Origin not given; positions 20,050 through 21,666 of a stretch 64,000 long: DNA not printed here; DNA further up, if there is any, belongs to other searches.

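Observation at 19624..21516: NapC/NrfH-type quinol dehydrogenase plus a lipoprotein octaheme cytochrome c (HAO-family-like): a compact respiratory reductase module next to the dcw cluster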

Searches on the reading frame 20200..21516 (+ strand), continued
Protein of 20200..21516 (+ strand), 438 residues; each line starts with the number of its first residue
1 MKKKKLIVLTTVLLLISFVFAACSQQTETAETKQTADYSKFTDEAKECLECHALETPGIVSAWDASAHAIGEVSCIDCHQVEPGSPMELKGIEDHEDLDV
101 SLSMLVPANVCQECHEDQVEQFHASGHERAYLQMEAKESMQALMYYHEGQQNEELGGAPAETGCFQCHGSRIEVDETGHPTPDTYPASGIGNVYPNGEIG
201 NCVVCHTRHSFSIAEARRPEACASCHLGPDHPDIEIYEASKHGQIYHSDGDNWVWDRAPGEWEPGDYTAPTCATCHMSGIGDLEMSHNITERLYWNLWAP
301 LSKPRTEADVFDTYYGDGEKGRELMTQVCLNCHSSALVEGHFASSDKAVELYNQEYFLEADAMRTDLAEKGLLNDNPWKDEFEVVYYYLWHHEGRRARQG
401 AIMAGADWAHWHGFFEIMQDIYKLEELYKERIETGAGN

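Call 22: search_solved_structures(query=A1, max_evalue=0.01, show_alignments=5)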
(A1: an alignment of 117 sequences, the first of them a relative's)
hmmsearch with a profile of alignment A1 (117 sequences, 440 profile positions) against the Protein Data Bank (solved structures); distinct sequences matched with E-value up to 0.01: 9.
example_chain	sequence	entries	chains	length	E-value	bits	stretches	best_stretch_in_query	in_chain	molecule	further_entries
4qo5_A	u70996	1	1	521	1.4e-55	192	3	72-299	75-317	Hypothetical multiheme protein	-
6h5l_A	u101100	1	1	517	1.3e-34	122.9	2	202-375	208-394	Similar to hydroxylamine oxidoreductase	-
1fgj_A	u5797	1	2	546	4.5e-31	111.2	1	44-375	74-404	HYDROXYLAMINE OXIDOREDUCTASE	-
4fas_A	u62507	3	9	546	7.5e-31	110.4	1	44-375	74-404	Hydroxylamine oxidoreductase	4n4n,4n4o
6m0p_A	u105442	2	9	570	1e-30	110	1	44-375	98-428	Aerobic hydroxylamine oxidoreductase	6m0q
4n4j_A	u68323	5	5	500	1.4e-25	93.1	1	202-355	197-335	hydroxylamine oxidoreductase | Similar to hydroxylamine oxidoreductase hao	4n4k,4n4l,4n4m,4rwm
6t5e_A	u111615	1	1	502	1.5e-22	83.1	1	202-352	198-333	Hydroxylamine oxidoreductase-like protein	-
6hif_G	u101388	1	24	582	9.7e-19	70.5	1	202-365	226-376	Hydrazine dehydrogenase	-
2j7a_C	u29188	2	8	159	0.0017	20.3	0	41-99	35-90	CYTOCHROME C QUINOL DEHYDROGENASE NRFH | NAPC/NIRT CYTOCHROME C FAMILY PROTEIN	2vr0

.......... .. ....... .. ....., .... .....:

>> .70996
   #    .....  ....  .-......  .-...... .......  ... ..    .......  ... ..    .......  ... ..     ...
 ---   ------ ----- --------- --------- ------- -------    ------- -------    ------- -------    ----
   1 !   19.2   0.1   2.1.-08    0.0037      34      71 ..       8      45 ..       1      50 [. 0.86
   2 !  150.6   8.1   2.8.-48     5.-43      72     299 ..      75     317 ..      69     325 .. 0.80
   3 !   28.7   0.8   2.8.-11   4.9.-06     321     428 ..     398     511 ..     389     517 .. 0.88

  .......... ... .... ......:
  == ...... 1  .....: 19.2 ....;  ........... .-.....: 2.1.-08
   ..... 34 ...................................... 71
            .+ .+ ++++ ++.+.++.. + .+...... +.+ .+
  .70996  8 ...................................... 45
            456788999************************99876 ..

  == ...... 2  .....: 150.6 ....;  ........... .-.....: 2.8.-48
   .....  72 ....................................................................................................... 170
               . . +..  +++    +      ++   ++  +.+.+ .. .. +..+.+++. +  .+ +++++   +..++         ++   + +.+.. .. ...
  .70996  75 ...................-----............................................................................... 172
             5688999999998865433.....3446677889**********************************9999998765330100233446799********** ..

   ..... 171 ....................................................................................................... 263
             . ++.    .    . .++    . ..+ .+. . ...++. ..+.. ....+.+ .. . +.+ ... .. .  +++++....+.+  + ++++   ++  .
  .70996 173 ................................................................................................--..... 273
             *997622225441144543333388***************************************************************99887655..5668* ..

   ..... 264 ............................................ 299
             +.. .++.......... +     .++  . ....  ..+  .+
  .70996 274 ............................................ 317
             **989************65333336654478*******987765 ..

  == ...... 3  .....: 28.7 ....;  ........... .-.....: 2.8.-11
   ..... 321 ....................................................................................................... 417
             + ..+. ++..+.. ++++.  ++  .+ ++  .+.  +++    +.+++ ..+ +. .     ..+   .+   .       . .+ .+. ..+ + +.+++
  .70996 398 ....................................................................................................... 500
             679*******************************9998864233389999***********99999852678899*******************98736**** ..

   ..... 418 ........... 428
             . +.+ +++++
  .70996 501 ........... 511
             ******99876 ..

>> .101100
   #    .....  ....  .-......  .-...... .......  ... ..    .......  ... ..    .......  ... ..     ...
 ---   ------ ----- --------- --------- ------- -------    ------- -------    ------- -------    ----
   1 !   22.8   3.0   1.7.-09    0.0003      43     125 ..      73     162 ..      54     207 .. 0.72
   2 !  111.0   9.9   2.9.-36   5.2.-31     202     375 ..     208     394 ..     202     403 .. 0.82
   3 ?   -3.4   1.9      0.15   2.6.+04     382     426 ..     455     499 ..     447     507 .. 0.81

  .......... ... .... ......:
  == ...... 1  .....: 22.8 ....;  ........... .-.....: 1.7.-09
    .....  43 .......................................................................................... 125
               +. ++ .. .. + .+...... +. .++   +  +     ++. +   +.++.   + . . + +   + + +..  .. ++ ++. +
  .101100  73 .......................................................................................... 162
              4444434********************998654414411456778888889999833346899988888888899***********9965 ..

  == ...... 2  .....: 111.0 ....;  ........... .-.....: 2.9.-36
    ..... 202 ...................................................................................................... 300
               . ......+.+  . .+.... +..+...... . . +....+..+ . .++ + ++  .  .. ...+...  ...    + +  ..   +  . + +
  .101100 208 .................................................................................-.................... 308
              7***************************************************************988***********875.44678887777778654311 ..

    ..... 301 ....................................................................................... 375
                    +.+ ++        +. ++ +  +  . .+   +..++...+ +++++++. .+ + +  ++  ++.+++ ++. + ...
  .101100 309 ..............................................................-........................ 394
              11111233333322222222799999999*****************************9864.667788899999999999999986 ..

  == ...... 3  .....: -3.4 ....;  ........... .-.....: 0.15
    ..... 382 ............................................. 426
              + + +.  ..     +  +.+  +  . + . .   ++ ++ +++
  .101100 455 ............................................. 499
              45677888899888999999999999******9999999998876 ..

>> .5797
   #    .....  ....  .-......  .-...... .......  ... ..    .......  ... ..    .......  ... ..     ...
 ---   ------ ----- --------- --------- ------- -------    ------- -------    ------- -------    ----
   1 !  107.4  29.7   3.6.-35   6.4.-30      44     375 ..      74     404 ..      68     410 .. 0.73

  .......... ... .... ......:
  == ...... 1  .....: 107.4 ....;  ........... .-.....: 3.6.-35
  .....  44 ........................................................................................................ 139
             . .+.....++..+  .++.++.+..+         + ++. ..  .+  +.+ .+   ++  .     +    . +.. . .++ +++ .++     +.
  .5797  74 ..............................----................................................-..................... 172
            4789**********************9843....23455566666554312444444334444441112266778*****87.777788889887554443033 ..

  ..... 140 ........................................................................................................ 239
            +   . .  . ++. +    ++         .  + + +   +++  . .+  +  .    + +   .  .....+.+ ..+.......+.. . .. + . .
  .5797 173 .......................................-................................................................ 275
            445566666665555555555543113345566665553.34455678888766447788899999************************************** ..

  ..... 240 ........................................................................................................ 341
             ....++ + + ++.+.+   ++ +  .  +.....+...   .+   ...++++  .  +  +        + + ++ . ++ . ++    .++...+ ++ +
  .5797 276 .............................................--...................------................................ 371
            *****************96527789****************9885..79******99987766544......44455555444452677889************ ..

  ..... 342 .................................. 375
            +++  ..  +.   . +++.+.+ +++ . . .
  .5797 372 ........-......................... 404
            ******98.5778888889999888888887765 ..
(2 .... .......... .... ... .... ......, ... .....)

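Call 26: find_related_loci(query=A1, collection=genome_contigs, flank=6000)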
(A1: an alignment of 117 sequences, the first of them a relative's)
Query A1 (438 aa) in genome_contigs; peptide patterns used: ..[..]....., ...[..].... (x = any residue, [..] = any of these).
600 stretches matched a pattern (row limit reached: there are more); 586 encode a relative of the query (tblastn E <= 1e-3); the best 80 are kept; 80 distinct loci.
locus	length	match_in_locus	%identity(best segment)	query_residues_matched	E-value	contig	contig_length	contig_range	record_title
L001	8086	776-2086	63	1-436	0e+0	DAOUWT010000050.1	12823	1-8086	MAG TPA_asm: Chloroflexota bacterium isolate CSMAG_882 CSMAG_882_k141_118573_length_12823_cov_36.1168, whole genome shot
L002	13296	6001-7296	60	1-436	0e+0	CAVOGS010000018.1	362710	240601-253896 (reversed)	MAG: uncultured Chloroflexia bacterium isolate MFD09964.bin.2.149 genome assembly, contig: contig_9806, whole genome sho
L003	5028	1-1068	72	81-436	0e+0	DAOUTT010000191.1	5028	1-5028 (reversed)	MAG TPA_asm: Anaerolineales bacterium isolate CSMAG_804 CSMAG_804_k141_460495_length_5028_cov_9.0000, whole genome shotg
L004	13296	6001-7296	58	1-435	0e+0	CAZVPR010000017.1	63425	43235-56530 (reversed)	MAG TPA_asm: uncultured Anaerolineales bacterium isolate SRP077602_co5_498 genome assembly, contig: NODE_2052_length_634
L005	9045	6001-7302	59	1-435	0e+0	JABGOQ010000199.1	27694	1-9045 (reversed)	MAG: Anaerolineae bacterium isolate co234_bin11 NODE_3367_length_27694_cov_75.644524, whole genome shotgun sequence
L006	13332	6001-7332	59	1-435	0e+0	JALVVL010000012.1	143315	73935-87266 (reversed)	MAG: Anaerolineales bacterium isolate M10_metabat1_scaf2bin.023 M10_NODE_19_length_143315_cov_11.703132, whole genome sh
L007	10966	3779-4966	63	40-435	2e-176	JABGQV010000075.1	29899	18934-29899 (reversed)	MAG: Anaerolineae bacterium isolate co234_bin64 NODE_3069_length_29899_cov_15.333266, whole genome shotgun sequence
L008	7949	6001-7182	62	41-435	3e-173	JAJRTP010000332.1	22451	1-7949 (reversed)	MAG: Chloroflexota bacterium isolate Dive96_bin1.73 k141_2689833, whole genome shotgun sequence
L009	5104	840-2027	59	40-436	4e-168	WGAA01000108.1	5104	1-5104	MAG: Anaerolineae bacterium isolate S143_38 k151_217023, whole genome shotgun sequence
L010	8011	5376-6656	54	3-437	2e-163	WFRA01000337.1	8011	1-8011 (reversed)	MAG: Kiritimatiellales bacterium isolate S014_20 k151_32010, whole genome shotgun sequence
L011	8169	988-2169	57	41-435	1e-162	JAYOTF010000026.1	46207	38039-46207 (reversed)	MAG: Deltaproteobacteria bacterium isolate 139566_S167_metabat_bins_sens.tsv.074 NODE_649_length_46207_cov_8.774701, who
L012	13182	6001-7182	57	41-435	5e-162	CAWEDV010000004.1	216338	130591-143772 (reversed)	MAG: uncultured Chloroflexia bacterium isolate MFD03804.bin.1.278 genome assembly, contig: contig_23995, whole genome sh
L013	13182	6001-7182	56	41-435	3e-161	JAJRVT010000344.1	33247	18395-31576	MAG: Chloroflexota bacterium isolate Dive96_bin10.65 k141_3966971, whole genome shotgun sequence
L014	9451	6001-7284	53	5-436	5e-160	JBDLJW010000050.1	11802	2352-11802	MAG: Verrucomicrobiota bacterium isolate MAG112 MAG112_50, whole genome shotgun sequence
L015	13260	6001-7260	54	16-435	2e-160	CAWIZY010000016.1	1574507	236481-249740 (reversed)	MAG: uncultured Gammaproteobacteria bacterium isolate MFD03804.bin.1.213 genome assembly, contig: contig_4491, whole gen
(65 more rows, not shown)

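Call 37: find_encoding_contigs(protein=P0045, flank=8000, max_places=2)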
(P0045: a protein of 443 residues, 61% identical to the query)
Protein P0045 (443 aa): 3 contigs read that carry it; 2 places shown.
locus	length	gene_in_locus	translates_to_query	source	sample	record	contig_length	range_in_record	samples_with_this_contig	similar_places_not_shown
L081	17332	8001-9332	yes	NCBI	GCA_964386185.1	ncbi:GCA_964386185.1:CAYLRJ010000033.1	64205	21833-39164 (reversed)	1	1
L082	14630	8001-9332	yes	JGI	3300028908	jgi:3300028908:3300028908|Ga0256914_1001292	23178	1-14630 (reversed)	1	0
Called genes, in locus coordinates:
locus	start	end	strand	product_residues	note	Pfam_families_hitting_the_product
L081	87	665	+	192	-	PF10531:SLBB, PF03934:T2SSK (faint), PF12836:HHH_3, PF14520:HHH_5 (faint), PF00633:HHH (weak), PF14716:HHH_8 (faint)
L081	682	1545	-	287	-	PF00398:RrnaAD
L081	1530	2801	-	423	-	PF07501:G5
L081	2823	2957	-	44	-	-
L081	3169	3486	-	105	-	PF20977:GatF (weak), PF02686:GatC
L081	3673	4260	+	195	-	PF01195:Pept_tRNA_hydro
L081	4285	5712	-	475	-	PF13429:TPR_15 (faint), PF00515:TPR_1 (faint), PF07719:TPR_2 (faint), PF13181:TPR_8 (faint), PF13371:TPR_9 (faint), PF13424:TPR_12 (faint), PF13428:TPR_14 (faint), PF13431:TPR_17 (faint), +4 more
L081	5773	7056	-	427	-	-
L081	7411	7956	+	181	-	PF03264:Cytochrom_NNT, PF14537:Cytochrom_c3_2 (faint), PF13435:Cytochrome_C554 (weak)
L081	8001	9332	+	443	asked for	PF09699:Paired_CXXCH_1 (faint), PF13435:Cytochrome_C554 (faint), PF14522:Cytochrome_C7 (faint), PF14537:Cytochrom_c3_2 (faint), PF22113:Mtrc-MtrF_II-IV_dom (faint), PF13447:Multi-haem_cyto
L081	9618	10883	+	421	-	PF02608:Bmp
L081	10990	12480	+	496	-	PF00005:ABC_tran, PF13304:AAA_21 (faint), PF00005:ABC_tran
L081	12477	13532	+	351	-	PF02653:BPD_transp_2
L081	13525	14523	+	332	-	PF02653:BPD_transp_2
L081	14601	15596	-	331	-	PF22746:SHOCT-like_DUF2089-C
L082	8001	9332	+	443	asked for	PF09699:Paired_CXXCH_1 (faint), PF13435:Cytochrome_C554 (faint), PF14522:Cytochrome_C7 (faint), PF14537:Cytochrom_c3_2 (faint), PF22113:Mtrc-MtrF_II-IV_dom (faint), PF13447:Multi-haem_cyto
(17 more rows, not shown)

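Call 38: find_encoding_contigs(protein=P0104, flank=8000, max_places=2)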
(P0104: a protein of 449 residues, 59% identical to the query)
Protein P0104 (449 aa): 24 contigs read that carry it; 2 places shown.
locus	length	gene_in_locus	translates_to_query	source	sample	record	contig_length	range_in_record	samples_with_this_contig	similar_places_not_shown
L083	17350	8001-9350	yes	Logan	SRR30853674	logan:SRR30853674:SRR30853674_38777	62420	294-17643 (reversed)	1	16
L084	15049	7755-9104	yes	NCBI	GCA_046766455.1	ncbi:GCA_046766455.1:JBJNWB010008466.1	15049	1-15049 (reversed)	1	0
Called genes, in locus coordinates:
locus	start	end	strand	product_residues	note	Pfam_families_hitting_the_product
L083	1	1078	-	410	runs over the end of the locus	PF01512:Complex1_51K, PF10531:SLBB, PF22461:SLBB_2 (weak), PF10589:NADH_4Fe-4S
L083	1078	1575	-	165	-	PF01257:2Fe-2S_thioredx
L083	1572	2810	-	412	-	PF00346:Complex1_49kDa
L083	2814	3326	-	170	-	PF00329:Complex1_30kDa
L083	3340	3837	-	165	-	PF01058:Oxidored_q6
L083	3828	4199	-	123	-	PF00507:Oxidored_q4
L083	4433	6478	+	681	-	PF11845:Tll0287-like, PF00672:HAMP (weak), PF13185:GAF_2, PF13492:GAF_3 (faint), PF07730:HisKA_3, PF02518:HATPase_c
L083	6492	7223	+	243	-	PF00072:Response_reg, PF00196:GerE, PF04545:Sigma70_r4 (weak), PF08281:Sigma70_r4_2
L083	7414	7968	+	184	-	PF03264:Cytochrom_NNT, PF09699:Paired_CXXCH_1 (faint), PF14522:Cytochrome_C7 (faint), PF14537:Cytochrom_c3_2 (faint), PF22113:Mtrc-MtrF_II-IV_dom (weak)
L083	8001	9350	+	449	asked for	PF13435:Cytochrome_C554 (faint), PF14522:Cytochrome_C7 (faint), PF22113:Mtrc-MtrF_II-IV_dom (faint), PF09699:Paired_CXXCH_1 (faint), PF14537:Cytochrom_c3_2 (faint), PF13447:Multi-haem_cyto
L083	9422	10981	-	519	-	PF00140:Sigma70_r1_2 (weak), PF04542:Sigma70_r2, PF04539:Sigma70_r3 (weak), PF04545:Sigma70_r4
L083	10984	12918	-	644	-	PF01807:Zn_ribbon_DnaG, PF08275:DNAG_N, PF01751:Toprim, PF13155:Toprim_2, PF13662:Toprim_4, PF10410:DnaB_bind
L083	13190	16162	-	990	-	PF02091:tRNA-synt_2e, PF02092:tRNA_synt_2f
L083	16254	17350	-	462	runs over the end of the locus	?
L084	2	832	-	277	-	?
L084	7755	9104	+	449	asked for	PF13435:Cytochrome_C554 (faint), PF14522:Cytochrome_C7 (faint), PF22113:Mtrc-MtrF_II-IV_dom (faint), PF09699:Paired_CXXCH_1 (faint), PF14537:Cytochrom_c3_2 (faint), PF13447:Multi-haem_cyto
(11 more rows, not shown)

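Call 39: find_encoding_contigs(protein=P0032, flank=8000, max_places=2)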
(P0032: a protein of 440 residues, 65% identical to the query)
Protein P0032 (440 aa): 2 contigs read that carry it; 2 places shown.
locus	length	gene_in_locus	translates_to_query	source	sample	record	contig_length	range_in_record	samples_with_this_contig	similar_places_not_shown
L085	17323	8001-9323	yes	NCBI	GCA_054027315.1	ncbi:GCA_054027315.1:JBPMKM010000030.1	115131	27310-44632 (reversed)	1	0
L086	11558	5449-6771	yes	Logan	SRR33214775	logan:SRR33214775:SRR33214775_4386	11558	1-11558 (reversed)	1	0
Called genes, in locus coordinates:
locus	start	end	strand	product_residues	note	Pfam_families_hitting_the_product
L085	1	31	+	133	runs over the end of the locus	PF13183:Fer4_8 (faint), PF14697:Fer4_21 (faint), PF12838:Fer4_7, PF13187:Fer4_9 (weak), PF12797:Fer4_2 (weak), PF00037:Fer4, PF12837:Fer4_6 (weak), PF13237:Fer4_10 (weak)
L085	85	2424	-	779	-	PF01098:FTSW_RODA_SPOVE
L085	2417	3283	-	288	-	PF01048:PNP_UDP_1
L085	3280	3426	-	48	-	-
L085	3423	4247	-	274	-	PF12401:FhaA_N, PF16697:Yop-YscD_cpl, PF00498:FHA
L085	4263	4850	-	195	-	PF12773:DZR, PF13240:Zn_Ribbon_1 (faint)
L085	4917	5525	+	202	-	PF08239:SH3_3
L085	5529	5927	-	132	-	PF01521:Fe-S_biosyn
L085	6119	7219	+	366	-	PF02073:Peptidase_M29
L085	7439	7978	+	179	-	PF03264:Cytochrom_NNT, PF14522:Cytochrome_C7 (faint), PF14537:Cytochrom_c3_2 (faint), PF22113:Mtrc-MtrF_II-IV_dom (weak)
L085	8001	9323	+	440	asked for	PF13435:Cytochrome_C554 (faint), PF14537:Cytochrom_c3_2 (faint), PF09699:Paired_CXXCH_1 (faint), PF14522:Cytochrome_C7 (faint), PF22113:Mtrc-MtrF_II-IV_dom (faint), PF13447:Multi-haem_cyto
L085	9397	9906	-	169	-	PF02464:CinA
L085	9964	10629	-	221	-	PF04893:Yip1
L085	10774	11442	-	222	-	-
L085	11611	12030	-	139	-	PF01894:YjbQ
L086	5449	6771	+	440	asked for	PF13435:Cytochrome_C554 (faint), PF14537:Cytochrom_c3_2 (faint), PF09699:Paired_CXXCH_1 (faint), PF14522:Cytochrome_C7 (faint), PF22113:Mtrc-MtrF_II-IV_dom (faint), PF13447:Multi-haem_cyto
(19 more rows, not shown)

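Call 43: predict_structure(alignment_id=A1)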
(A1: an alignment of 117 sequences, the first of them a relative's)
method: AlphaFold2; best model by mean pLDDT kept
length: 438 residues; sequences in the alignment: 117
mean_pLDDT: 82.0   pTM: 0.80
mean pLDDT of the five models: 82.0, 79.8, 79.8, 78.6, 75.6
residues with pLDDT >= 90: 188; 70-90: 152; 50-70: 72; < 50: 26
segments of 3 or more residues with pLDDT < 50: 25-34, 217-219, 221-223, 225-231
pLDDT, mean of each block of 10 residues (from residue 1): 75 84 48 58 89 83 80 90 92 87 88 85 84 93 96 95 90 94 88 90 59 52 44 58 61 60 58 63 75 89 95 95 87 85 95 98 98 95 97 92 84 95 98 84
secondary structure, 60 per line:
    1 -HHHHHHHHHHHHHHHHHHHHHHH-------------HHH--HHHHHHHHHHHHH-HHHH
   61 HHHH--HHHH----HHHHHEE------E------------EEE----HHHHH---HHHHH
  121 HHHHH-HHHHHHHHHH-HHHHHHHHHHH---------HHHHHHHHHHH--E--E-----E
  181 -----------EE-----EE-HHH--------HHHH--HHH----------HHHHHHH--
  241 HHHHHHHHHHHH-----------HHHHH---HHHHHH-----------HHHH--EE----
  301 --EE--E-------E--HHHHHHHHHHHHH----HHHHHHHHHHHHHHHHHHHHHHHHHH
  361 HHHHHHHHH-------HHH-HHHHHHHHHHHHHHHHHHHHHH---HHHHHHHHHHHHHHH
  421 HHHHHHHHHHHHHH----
elements in order: H2-24 H43-55 H57-64 H67-70 H75-79 E101-103 H108-112 H116-125 H127-136 H138-148 H158-168 H213-216 H232-238 H241-252 H264-268 H272-277 H289-292 H318-330 H335-369 H381-402 H406-434
